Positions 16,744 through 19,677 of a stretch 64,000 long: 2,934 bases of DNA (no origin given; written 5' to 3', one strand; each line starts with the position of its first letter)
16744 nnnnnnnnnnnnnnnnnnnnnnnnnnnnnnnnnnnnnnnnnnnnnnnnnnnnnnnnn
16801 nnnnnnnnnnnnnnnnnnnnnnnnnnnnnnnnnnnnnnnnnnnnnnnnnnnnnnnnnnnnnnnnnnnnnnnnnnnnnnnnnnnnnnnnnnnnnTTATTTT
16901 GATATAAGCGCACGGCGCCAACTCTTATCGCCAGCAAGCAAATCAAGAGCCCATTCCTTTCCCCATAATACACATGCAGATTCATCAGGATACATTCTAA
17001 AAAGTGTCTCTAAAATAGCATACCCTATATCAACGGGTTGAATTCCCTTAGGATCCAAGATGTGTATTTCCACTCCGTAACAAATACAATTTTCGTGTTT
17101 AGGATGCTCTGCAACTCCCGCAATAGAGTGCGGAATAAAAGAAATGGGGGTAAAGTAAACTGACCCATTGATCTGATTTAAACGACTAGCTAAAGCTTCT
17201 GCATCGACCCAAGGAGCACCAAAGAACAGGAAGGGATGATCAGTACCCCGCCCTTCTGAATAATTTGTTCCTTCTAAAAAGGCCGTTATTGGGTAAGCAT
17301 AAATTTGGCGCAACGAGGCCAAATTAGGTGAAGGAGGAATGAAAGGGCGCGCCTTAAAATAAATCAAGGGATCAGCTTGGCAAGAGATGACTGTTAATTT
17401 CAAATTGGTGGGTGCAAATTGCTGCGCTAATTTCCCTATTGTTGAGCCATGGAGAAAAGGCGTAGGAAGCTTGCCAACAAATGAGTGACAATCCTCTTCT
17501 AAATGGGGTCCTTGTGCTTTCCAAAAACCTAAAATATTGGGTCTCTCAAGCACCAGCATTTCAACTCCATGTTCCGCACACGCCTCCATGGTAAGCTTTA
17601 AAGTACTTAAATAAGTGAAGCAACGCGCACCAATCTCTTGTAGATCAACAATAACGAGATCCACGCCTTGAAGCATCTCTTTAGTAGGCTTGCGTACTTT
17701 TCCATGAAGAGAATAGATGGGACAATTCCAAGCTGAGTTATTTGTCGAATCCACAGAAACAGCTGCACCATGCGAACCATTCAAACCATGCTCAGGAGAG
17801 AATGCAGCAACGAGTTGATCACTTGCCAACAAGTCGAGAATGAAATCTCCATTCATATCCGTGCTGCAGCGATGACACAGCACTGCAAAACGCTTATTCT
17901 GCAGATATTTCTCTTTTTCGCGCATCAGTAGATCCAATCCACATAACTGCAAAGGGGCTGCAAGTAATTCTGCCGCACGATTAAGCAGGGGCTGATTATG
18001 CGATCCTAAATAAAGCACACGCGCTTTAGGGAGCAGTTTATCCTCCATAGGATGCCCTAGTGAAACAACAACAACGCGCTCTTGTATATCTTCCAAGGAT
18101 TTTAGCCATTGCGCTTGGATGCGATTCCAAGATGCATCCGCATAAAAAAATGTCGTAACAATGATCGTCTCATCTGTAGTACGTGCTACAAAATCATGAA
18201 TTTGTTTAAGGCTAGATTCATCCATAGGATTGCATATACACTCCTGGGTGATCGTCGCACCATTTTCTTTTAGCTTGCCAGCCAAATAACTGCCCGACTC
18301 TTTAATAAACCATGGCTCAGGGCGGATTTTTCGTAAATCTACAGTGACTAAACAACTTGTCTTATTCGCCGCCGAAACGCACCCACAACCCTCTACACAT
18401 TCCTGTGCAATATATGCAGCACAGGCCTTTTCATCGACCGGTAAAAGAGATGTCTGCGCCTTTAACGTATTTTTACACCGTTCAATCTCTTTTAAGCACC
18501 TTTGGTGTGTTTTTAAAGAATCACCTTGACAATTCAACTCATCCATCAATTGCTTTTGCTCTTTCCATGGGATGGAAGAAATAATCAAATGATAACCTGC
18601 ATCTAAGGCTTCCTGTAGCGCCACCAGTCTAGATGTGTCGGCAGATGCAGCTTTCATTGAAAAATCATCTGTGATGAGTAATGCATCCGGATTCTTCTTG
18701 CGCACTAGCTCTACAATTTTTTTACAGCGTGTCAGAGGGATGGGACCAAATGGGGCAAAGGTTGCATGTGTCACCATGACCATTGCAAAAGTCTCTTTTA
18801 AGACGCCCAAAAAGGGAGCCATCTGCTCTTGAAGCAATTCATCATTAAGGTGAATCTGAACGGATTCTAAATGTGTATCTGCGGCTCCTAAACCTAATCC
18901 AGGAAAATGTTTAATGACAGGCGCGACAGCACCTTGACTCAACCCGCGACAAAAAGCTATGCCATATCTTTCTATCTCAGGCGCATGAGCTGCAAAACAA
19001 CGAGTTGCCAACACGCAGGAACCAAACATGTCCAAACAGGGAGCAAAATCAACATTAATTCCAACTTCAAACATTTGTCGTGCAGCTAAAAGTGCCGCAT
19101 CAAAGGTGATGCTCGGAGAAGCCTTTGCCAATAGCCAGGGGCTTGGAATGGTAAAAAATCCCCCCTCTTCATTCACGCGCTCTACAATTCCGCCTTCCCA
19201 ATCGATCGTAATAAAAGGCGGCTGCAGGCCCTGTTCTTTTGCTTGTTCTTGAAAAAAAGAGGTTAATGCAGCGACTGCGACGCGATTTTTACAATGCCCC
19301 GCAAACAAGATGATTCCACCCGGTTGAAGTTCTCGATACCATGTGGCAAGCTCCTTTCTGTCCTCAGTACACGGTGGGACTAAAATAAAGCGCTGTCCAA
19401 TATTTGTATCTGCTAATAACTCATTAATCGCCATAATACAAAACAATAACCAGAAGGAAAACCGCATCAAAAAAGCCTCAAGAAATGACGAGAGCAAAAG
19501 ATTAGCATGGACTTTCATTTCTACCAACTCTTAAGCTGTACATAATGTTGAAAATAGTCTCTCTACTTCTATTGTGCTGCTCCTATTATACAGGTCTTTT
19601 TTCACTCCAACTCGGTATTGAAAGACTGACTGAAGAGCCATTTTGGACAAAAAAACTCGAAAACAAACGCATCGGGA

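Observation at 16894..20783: Rosetta-stone fusion of NagZ (GH3) with NamZ (DUF1343), plus a divergent secreted NamZ paralog: an exported exo-lytic peptidoglycan-glycan trimming module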

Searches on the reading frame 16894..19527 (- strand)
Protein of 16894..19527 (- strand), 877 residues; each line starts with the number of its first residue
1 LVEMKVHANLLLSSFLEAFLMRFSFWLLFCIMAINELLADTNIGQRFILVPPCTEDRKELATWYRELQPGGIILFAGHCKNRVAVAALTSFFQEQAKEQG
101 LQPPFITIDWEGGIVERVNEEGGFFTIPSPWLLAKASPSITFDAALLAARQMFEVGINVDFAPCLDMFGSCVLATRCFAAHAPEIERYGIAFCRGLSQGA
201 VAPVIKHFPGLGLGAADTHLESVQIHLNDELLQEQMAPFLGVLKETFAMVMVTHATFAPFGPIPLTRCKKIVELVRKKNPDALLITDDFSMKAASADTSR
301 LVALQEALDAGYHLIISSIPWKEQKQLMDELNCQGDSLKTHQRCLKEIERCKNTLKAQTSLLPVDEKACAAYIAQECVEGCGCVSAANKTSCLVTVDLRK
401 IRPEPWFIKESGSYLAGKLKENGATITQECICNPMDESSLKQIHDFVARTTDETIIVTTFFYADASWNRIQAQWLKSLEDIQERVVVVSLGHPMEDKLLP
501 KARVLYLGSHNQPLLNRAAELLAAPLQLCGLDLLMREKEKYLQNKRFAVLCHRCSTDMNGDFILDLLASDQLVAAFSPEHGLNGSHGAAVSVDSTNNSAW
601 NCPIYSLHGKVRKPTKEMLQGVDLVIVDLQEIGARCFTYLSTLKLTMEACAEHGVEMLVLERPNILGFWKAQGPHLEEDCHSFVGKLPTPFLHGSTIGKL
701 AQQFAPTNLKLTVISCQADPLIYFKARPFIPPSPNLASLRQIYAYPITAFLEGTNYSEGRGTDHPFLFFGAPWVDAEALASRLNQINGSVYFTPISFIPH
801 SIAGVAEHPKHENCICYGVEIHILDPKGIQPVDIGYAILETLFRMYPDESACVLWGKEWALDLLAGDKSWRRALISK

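Call 3: search_protein_families(library=pfam, proteins=[window:16894-19527:-], max_evalue=0.01)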
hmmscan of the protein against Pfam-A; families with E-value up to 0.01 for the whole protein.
window:16894-19527:- (877 aa): 3 families
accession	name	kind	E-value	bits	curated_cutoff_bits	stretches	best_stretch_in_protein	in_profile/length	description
PF07075.17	NamZ_N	-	4.6e-53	180.1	26.9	1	548-739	2-202/203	Exo-beta-N-acetylmuramidase NamZ, N-terminal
PF00933.27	Glyco_hydro_3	-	1.8e-35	123.3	27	1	55-332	15-293/316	Glycosyl hydrolase family 3 N terminal domain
PF20732.2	NamZ_C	-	6.4e-33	115.1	25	1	744-875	2-123/152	Exo-beta-N-acetylmuramidase NamZ, C-terminal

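Call 4: search_protein_families(library=ncbifam, proteins=[window:16894-19527:-], max_evalue=0.01)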
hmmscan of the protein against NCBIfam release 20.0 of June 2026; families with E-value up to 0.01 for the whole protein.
window:16894-19527:- (877 aa): 1 family
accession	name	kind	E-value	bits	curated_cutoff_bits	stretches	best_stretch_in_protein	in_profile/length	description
NF003740.0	PRK05337.1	equivalog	5.6e-33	114.5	207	1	65-359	23-323/340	beta-N-acetylhexosaminidase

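Call 5: search_solved_structures(query=window:16894-19527:-, max_evalue=0.001, show_alignments=2)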
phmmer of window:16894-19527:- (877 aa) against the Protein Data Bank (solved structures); distinct sequences matched with E-value up to 0.001: 28.
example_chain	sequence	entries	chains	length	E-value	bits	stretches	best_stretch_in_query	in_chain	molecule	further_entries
4k05_A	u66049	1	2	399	3.8e-53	183.9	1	529-871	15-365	Conserved hypothetical exported protein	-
4jja_A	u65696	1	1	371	3.3e-43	151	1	541-828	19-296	hypothetical protein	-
6k5j_A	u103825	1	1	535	8.4e-28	100.1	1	66-340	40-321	GH3 beta-N-acetylglucosaminidase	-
3wo8_A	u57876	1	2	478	1.5e-23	86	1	57-316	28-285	Beta-N-acetylglucosaminidase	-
3tev_A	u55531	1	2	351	8.7e-23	83.5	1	43-317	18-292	Glycosyl hyrolase, family 3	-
5bza_A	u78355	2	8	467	1.2e-21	79.7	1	55-316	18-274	Beta-N-acetylhexosaminidase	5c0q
7vi6_A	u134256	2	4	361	1.8e-20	75.8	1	64-340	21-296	Beta-N-acetylhexosaminidase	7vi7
3bmx_A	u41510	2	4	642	4e-20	74.7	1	54-316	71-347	Uncharacterized lipoprotein ybbD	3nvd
5iob_A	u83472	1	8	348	7.8e-20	73.7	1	105-311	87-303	Beta-glucosidase-related glycosidases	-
3lk6_A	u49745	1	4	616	1.2e-19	73.1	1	54-262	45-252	Lipoprotein ybbD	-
4gyj_A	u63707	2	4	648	1.4e-19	72.9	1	54-262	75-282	Uncharacterized lipoprotein ybbD | Glycoside Hydrolase NagZ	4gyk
2oxn_A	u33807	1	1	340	2.8e-19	71.9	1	68-333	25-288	Beta-hexosaminidase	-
1tr9_A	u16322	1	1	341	2.8e-19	71.9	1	68-333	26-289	Beta-hexosaminidase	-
1y65_A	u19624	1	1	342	2.9e-19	71.8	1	68-333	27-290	Beta-hexosaminidase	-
3gs6_A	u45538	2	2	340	7.7e-19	70.4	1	69-333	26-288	Beta-hexosaminidase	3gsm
3sql_A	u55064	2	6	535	1.5e-10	43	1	53-314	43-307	Glycosyl hydrolase family 3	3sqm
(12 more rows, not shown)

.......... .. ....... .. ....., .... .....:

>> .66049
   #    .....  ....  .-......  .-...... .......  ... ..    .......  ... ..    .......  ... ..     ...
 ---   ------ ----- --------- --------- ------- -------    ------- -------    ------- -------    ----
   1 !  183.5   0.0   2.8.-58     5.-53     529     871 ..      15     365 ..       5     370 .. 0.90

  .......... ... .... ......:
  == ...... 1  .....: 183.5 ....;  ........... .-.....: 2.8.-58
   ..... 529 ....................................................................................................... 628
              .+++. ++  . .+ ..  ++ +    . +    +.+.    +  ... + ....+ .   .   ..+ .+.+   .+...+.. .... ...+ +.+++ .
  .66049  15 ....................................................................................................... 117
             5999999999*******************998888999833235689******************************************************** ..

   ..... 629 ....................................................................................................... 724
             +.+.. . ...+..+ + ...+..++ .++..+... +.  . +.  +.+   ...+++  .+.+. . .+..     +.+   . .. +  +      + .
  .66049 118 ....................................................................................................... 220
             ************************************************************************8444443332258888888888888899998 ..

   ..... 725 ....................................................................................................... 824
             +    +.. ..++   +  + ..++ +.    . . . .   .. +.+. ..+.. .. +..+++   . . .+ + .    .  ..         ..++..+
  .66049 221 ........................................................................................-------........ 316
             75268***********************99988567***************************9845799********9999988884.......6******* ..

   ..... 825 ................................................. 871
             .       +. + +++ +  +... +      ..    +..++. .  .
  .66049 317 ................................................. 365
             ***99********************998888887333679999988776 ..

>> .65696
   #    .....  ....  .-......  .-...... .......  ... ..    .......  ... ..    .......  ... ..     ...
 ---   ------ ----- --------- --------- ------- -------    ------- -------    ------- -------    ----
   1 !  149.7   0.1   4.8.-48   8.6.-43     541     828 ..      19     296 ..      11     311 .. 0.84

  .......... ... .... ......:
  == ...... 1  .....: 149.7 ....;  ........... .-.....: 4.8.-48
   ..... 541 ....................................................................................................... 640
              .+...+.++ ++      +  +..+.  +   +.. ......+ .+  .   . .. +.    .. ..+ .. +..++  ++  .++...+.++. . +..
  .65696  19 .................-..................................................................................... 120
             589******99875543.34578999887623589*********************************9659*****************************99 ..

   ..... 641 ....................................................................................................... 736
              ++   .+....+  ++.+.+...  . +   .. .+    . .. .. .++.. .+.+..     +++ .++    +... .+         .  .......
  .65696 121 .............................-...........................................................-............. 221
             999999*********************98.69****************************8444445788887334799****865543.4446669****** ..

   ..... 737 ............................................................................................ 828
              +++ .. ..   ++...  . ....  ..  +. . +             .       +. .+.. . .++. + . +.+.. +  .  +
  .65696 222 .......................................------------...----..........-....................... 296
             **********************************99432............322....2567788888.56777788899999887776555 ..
